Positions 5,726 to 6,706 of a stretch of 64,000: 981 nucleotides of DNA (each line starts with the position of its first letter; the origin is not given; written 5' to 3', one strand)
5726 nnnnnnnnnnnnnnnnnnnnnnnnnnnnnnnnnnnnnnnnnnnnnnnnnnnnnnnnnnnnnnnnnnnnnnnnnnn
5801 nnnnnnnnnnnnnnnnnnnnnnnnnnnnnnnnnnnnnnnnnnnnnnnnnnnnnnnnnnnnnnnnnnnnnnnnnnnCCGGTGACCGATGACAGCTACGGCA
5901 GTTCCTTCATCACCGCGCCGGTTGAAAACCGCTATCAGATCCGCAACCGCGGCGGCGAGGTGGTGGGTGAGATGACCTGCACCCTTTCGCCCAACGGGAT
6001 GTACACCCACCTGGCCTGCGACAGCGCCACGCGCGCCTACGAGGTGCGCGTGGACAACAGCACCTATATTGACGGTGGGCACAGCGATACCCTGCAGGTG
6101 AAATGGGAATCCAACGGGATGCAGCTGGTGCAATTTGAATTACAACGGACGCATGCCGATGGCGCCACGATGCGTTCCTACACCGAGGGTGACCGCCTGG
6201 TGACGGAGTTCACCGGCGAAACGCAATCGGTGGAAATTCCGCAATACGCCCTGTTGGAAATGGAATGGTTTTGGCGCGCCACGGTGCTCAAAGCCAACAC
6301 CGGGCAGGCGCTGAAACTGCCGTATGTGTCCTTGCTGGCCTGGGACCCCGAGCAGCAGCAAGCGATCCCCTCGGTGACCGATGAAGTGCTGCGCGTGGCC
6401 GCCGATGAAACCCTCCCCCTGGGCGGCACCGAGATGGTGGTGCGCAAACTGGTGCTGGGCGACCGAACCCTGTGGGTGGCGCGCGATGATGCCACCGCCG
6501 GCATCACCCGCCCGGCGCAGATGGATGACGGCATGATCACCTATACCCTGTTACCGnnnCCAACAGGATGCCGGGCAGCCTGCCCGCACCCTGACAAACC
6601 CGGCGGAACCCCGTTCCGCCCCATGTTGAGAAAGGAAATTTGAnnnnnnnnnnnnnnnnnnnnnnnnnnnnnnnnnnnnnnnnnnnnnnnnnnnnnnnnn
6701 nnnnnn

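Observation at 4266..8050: NfeD-like - CPBP protease - flotillin operon with an unusual protease insertion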

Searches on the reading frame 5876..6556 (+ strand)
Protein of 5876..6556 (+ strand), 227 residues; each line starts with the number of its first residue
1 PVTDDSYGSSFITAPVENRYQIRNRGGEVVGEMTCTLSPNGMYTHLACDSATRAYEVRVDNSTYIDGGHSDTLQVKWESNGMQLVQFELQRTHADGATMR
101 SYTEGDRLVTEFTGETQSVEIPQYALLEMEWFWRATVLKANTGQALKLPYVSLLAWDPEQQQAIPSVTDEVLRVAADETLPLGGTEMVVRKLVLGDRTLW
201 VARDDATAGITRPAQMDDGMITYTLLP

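Call 28: search_solved_structures(query=A4, max_evalue=10)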
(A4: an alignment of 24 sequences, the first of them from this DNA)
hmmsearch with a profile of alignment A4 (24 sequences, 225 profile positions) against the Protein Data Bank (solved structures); distinct sequences matched with E-value up to 10: 9.
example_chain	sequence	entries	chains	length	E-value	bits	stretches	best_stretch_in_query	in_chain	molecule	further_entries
6ufq_A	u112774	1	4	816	0.72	12.6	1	177-206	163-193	Glycine Oxidase GoxA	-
6ubn_A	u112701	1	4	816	0.72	12.6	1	177-206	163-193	Quinoprotein glycine oxidase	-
6ubr_B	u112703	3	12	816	0.72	12.6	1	177-206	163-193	Uncharacterized protein | Uncharacterized protein GoxA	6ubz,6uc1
6byw_B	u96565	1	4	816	0.72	12.6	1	177-206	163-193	GoxA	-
6eer_A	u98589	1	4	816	0.72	12.6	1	177-206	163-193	GoxA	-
6vl7_A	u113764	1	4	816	0.72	12.6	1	177-206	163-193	Glycine oxidase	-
6vmw_B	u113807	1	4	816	0.72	12.6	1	177-206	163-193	Glycine oxidase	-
6vmf_A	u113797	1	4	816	0.73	12.6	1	177-206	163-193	Glycine oxidase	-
6vmv_A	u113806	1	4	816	0.73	12.6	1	177-206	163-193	Glycine oxidase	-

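Call 29: search_protein_families(library=pfam, alignment_id=A4, max_evalue=1)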
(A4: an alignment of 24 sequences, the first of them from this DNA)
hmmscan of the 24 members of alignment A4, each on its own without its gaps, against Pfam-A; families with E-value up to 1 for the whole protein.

A. member 1, seq(227 aa): 2 families
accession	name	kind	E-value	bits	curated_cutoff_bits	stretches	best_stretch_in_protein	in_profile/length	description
PF01987.23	AIM24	-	0.11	12.7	25.7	1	35-116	129-198/205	Mitochondrial biogenesis AIM24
PF07202.18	Tcp10_C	-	0.18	11.9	36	0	91-110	7-26/35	T-complex protein 10 C-terminus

B. families by the number of members that match (of 24 scanned): 19 families
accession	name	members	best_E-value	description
PF11306.15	DUF3108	6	1.7e-05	Protein of unknown function (DUF3108)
PF21347.3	DUF3108_like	5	0.00016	DUF3108-like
PF16411.10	SusF_SusE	1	0.011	Outer membrane protein SusF_SusE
PF19630.5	DUF6134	1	0.027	Domain of unknown function (DUF6134)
PF20440.3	GvpD_bR2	1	0.027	GvpD basic region 2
PF14822.12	Vasohibin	1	0.036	Vasohibin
PF12894.13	ANAPC4_WD40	1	0.044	Anaphase-promoting complex subunit 4 WD40 domain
PF23148.1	Gp77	1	0.054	Podophage GP4 fiber-tail adaptor protein gp77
PF01987.23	AIM24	1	0.11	Mitochondrial biogenesis AIM24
PF23585.1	DUF7137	1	0.11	Domain of unknown function (DUF7137)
PF16030.10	GD_N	1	0.12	Serine protease gd N-terminus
PF21554.2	CCC_C_2nd_pro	1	0.12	Prokaryotic cation-chloride cotransporter, C-terminal domain, 2nd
PF17957.7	Big_7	1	0.17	Bacterial Ig domain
PF07202.18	Tcp10_C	1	0.18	T-complex protein 10 C-terminus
PF25174.1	Beta-prop_THOC3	1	0.19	THOC3 beta-propeller domain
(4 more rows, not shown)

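Call 33: predict_structure(alignment_id=A4)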
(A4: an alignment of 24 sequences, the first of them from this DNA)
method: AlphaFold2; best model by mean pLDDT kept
length: 227 residues; sequences in the alignment: 24
mean_pLDDT: 93.2   pTM: 0.88
mean pLDDT of the five models: 93.2, 93.0, 92.6, 92.0, 92.0
residues with pLDDT >= 90: 190; 70-90: 31; 50-70: 6; < 50: 0
segments of 3 or more residues with pLDDT < 50: none
pLDDT, mean of each block of 10 residues (from residue 1): 77 91 97 96 96 97 96 95 95 97 98 95 94 93 94 95 96 95 89 96 74 94 94
secondary structure, 60 per line:
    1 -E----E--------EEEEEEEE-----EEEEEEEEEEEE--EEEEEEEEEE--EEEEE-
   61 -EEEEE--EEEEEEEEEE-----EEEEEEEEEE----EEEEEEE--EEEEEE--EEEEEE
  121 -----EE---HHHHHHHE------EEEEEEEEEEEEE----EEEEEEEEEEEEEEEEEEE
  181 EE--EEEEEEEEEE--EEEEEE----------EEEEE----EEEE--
elements in order: E16-23 E29-40 E43-52 E55-59 E62-66 E69-78 E84-93 E98-104 E107-112 E115-120 H131-137 E145-157 E162-182 E185-194 E197-202 E213-217 E222-225

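Call 55: search_protein_representatives(alignment_id=A4)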
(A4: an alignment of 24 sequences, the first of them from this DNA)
Query: 24 sequences, 225 profile positions. Proteins with E-value up to 0.001 (for the whole library): 277; up to 1e-10: 182; up to 1e-30: 115. The best 150 are listed.
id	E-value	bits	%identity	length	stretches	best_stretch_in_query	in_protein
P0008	1.8e-80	286.0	-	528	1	1-224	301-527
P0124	1.4e-79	283.1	-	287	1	1-224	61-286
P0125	1.7e-79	282.9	-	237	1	1-225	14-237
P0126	7.6e-76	270.9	-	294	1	1-225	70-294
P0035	6.0e-75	268.0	-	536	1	1-224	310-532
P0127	9.4e-71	254.3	-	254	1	4-224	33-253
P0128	1.1e-70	254.1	-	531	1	1-223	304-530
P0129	6.3e-70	251.6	-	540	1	1-224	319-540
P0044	3.0e-65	236.3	-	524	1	4-224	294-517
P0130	7.3e-65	235.0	-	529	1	1-224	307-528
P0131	1.4e-64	234.1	-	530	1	1-225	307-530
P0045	2.3e-63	230.1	-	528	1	2-224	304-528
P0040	5.1e-62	225.7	-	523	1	2-225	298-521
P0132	5.9e-62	225.5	-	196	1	33-224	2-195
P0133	1.1e-61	224.6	-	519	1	3-224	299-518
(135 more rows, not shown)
